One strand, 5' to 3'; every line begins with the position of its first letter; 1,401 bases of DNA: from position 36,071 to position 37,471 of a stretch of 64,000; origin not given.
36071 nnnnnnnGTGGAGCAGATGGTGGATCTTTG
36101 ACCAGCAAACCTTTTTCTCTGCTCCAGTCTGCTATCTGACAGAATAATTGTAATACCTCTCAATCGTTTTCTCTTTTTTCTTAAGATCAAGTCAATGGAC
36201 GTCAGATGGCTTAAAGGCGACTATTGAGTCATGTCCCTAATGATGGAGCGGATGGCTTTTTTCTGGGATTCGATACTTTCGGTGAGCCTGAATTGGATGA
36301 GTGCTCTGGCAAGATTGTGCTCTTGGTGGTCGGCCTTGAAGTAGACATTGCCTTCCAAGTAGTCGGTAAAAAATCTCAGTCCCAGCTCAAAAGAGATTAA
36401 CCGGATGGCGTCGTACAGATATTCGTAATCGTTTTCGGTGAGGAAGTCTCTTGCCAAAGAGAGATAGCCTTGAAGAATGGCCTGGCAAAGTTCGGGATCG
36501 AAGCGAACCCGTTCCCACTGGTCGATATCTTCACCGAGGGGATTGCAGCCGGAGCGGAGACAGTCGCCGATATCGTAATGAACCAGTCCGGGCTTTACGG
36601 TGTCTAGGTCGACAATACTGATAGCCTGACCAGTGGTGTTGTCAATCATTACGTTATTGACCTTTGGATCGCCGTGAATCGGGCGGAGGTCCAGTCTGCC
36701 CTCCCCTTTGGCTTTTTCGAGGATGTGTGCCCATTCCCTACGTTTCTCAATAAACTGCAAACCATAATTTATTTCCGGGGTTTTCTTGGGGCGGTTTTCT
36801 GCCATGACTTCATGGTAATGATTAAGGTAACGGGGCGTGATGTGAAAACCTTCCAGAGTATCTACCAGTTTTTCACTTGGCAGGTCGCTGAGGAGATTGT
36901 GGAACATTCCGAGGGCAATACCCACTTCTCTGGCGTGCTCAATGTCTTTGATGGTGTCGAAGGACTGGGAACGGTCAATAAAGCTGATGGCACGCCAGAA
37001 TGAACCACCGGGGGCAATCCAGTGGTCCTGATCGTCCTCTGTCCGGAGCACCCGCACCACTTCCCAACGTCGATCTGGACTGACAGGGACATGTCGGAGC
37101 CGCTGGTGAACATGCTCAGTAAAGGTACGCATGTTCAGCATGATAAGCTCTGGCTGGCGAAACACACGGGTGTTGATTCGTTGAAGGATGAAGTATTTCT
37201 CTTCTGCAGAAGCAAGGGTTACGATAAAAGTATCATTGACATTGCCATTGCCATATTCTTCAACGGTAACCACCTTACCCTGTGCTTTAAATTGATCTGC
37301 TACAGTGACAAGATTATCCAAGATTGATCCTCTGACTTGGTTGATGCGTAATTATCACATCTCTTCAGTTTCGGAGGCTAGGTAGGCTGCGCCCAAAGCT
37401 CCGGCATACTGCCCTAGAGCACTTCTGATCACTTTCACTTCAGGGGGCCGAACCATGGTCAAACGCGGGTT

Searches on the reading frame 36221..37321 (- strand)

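Call 42: search_protein_families(library=pfam, proteins=[window:36221-37321:-], max_evalue=0.00001)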
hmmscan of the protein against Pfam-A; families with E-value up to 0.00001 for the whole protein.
window:36221-37321:- (366 aa): 1 family
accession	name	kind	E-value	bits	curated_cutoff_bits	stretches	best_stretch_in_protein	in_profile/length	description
PF01636.29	APH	-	8.6e-19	68.7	23.2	1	20-265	2-220/239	Phosphotransferase enzyme family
